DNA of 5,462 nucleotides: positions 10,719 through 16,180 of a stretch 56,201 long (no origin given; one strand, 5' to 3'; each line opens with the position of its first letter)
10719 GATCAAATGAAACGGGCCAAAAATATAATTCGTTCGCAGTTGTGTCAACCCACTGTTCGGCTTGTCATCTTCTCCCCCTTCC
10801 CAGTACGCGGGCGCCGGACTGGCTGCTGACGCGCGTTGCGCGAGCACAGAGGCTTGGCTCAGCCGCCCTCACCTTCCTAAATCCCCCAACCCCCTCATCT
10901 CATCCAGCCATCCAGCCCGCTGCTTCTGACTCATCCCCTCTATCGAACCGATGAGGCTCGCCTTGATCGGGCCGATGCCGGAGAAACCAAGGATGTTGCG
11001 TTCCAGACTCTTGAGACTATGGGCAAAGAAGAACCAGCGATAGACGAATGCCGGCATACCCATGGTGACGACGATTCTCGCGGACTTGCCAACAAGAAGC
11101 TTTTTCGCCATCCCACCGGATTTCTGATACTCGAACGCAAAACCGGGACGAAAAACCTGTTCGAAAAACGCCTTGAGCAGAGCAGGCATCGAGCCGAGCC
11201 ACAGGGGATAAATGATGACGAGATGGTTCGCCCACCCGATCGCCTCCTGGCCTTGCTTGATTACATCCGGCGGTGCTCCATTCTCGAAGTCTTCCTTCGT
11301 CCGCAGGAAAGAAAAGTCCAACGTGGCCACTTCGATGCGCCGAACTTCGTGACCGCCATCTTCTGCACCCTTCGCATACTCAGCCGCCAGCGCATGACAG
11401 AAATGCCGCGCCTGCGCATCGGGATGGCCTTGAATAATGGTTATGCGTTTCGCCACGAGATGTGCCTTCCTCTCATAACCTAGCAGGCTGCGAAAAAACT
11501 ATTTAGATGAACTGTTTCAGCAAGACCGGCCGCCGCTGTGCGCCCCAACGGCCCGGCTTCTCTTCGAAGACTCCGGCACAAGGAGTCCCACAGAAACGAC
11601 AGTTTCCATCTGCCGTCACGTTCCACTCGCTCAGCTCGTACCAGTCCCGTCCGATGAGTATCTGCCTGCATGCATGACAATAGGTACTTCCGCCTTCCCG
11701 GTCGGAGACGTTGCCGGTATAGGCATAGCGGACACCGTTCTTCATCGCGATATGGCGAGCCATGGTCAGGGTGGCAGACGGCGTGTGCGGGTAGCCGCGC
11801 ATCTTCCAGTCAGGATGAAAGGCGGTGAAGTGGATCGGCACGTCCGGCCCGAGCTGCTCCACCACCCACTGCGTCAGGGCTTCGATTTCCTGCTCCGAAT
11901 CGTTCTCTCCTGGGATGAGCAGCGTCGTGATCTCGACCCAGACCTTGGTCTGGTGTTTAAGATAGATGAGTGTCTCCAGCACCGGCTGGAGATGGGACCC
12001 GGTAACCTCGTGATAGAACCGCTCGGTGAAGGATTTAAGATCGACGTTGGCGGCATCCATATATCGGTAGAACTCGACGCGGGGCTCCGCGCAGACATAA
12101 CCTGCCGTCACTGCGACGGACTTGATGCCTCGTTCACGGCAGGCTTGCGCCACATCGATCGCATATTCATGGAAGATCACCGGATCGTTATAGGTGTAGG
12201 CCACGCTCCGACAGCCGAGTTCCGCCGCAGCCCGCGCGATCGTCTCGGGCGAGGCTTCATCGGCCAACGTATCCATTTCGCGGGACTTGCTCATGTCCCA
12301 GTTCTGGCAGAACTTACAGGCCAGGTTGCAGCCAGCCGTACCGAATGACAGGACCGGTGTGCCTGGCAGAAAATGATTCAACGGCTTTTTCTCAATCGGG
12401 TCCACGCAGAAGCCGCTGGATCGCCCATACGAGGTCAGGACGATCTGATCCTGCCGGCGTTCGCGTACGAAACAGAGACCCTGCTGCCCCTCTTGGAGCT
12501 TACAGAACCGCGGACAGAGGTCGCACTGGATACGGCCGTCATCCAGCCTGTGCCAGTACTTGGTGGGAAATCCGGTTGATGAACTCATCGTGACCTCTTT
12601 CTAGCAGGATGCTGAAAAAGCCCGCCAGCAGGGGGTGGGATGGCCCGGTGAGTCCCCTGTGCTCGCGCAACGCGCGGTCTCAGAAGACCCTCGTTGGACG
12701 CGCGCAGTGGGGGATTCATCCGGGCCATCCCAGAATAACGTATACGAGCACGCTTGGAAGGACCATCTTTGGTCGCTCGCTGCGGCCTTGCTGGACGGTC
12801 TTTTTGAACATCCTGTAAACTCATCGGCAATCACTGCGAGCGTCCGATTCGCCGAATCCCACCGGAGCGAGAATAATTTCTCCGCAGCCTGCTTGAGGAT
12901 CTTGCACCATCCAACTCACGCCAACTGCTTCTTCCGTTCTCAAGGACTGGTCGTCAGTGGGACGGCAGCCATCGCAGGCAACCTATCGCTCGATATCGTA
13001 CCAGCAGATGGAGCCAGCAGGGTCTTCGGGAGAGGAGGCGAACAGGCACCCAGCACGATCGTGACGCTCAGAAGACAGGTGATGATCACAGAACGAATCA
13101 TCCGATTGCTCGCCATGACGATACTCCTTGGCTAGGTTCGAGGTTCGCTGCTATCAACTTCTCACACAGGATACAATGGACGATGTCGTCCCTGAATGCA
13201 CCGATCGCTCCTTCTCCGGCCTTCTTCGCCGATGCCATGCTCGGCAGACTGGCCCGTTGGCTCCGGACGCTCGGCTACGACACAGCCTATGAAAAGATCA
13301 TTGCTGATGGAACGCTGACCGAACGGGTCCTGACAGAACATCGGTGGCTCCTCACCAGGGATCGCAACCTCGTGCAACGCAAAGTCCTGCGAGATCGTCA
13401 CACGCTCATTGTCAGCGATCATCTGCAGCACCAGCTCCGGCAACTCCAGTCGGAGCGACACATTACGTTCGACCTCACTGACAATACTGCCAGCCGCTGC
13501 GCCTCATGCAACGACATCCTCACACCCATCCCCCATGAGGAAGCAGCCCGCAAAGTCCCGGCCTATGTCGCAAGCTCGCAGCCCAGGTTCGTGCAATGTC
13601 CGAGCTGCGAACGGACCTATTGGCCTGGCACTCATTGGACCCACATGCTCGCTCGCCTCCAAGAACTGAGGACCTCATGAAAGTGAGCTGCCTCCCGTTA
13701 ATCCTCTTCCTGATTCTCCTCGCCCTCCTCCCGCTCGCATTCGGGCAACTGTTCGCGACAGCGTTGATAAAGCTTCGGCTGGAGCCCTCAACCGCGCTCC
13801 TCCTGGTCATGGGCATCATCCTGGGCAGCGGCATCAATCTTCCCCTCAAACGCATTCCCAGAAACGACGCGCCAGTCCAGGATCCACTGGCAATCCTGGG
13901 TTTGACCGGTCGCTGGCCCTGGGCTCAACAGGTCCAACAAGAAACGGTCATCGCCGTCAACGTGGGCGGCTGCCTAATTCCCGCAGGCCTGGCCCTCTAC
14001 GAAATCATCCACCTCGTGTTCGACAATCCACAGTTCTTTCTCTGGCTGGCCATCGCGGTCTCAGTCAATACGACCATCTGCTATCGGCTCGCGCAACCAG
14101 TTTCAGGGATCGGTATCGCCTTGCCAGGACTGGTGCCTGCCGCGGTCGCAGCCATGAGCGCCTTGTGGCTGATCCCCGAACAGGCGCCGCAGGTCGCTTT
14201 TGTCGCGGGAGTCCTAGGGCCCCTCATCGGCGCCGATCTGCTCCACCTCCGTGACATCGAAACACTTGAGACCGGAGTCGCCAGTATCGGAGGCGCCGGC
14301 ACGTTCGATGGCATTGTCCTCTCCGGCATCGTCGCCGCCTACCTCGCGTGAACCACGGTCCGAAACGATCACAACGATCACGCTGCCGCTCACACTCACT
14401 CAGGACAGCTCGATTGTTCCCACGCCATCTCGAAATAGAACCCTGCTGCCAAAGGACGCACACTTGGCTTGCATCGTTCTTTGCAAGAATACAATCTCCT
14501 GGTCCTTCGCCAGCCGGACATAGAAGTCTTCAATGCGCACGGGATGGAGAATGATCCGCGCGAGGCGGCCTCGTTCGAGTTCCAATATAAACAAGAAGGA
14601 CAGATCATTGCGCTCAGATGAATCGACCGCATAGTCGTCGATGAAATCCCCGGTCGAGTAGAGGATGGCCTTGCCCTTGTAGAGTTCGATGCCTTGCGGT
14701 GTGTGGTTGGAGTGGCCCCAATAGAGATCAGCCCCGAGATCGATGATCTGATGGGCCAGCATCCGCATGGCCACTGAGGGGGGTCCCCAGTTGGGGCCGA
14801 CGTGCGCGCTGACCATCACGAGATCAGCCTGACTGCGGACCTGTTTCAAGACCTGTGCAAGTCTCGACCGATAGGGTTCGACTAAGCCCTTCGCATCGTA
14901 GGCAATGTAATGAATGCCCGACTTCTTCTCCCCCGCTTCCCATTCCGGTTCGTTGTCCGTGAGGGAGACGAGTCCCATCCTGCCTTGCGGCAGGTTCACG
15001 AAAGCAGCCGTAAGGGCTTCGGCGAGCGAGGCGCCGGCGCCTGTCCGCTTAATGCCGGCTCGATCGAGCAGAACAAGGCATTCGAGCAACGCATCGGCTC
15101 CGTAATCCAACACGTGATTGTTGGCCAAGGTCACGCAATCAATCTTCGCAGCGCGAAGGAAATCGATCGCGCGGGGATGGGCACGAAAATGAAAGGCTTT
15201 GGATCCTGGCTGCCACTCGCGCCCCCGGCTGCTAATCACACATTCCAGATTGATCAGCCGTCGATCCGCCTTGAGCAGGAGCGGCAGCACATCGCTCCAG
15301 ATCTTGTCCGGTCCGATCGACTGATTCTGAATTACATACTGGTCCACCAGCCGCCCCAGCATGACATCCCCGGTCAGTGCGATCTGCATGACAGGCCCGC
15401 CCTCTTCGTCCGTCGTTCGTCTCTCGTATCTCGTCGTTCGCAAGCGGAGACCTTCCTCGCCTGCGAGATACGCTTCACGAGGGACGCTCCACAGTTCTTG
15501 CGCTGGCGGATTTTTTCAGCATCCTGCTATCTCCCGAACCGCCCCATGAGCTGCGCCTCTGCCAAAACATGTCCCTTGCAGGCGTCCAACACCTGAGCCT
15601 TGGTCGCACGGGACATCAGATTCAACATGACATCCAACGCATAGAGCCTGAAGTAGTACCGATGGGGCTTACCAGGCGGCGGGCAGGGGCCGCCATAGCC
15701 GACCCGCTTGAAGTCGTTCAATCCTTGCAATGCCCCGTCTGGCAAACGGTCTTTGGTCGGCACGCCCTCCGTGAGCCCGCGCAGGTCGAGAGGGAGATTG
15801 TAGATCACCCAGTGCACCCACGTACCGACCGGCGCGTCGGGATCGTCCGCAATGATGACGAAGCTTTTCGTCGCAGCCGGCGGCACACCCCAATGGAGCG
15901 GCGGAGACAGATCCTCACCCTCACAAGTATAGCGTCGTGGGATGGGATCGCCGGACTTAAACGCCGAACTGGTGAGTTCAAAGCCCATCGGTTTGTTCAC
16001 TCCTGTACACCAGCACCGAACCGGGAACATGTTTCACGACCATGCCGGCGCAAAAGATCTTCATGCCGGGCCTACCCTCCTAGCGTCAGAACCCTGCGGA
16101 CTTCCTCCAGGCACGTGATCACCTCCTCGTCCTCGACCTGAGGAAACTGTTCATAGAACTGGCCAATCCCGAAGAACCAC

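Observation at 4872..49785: Nine sigma-54-type -24/-12 promoter-like elements, nearly all in front of stress/dormancy/fermentation genes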

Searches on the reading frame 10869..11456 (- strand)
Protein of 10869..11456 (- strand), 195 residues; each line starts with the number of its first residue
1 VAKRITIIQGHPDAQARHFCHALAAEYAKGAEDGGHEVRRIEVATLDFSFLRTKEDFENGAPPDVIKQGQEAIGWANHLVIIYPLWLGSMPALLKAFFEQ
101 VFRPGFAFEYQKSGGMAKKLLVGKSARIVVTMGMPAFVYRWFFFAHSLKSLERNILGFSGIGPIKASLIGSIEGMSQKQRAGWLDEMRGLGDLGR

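Call 8: search_protein_families(library=pfam, proteins=[window:10869-11456:-])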
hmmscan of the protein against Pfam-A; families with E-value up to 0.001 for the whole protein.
window:10869-11456:- (195 aa): 2 families
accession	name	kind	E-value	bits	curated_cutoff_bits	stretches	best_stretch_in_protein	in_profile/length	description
PF02525.22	Flavodoxin_2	-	2.9e-38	132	27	1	3-180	1-187/198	Flavodoxin-like fold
PF03358.20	FMN_red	-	7e-12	45.6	24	1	5-132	3-115/152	NADPH-dependent FMN reductase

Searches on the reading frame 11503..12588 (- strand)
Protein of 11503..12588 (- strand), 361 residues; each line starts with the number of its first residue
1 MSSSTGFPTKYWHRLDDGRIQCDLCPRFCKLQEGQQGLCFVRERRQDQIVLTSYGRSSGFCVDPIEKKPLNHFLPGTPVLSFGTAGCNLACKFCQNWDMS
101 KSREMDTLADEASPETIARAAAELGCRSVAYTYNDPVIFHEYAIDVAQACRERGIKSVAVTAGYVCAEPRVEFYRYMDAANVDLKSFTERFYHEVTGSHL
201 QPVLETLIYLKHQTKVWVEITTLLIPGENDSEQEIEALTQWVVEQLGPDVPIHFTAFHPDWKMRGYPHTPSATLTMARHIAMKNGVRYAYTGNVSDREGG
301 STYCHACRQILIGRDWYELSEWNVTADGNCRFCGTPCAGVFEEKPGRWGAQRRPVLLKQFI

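Call 8: search_protein_families(library=pfam, proteins=[window:11503-12588:-])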
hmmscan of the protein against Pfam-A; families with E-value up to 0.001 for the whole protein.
window:11503-12588:- (361 aa): 2 families
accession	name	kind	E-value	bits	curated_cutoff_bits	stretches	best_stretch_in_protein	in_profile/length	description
PF04055.27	Radical_SAM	-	2.8e-19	70.3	29.5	1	84-235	4-162/166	Radical SAM superfamily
PF13353.11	Fer4_12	-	0.00052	20.8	22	1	79-178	8-110/137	4Fe-4S single cluster domain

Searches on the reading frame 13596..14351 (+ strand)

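Call 9: search_protein_families(library=pfam, proteins=[window:13596-14351:+])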
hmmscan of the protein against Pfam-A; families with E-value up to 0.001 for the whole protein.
window:13596-14351:+ (251 aa): 1 family
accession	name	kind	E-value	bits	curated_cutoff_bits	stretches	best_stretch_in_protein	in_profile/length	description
PF07758.16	DUF1614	-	7.6e-53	179.4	23.9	1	75-250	1-171/171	Protein of unknown function (DUF1614)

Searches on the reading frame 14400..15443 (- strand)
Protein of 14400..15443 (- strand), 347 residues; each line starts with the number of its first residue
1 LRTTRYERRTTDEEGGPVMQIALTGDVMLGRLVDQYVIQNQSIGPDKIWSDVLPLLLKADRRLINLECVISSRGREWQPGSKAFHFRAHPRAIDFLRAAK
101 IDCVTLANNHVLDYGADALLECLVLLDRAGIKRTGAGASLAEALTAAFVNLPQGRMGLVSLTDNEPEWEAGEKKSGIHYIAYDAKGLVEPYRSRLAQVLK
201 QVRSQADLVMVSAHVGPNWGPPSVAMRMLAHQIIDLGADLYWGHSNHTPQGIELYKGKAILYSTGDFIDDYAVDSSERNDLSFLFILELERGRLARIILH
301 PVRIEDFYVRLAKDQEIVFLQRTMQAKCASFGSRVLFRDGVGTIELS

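Call 9: search_protein_families(library=pfam, proteins=[window:14400-15443:-])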
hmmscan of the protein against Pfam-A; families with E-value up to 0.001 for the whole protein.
window:14400-15443:- (347 aa): 1 family
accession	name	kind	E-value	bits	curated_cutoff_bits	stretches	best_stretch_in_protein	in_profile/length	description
PF09587.15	PGA_cap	-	9.3e-67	225.6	27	1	21-271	2-255/255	Bacterial capsule synthesis protein PGA_cap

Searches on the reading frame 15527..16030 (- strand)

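Call 9: search_protein_families(library=pfam, proteins=[window:15527-16030:-])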
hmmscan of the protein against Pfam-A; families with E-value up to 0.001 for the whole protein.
window:15527-16030:- (167 aa): 1 family
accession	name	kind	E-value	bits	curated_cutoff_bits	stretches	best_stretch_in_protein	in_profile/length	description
PF01161.25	PBP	-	3.3e-44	151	24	1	30-165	2-135/135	Phosphatidylethanolamine-binding protein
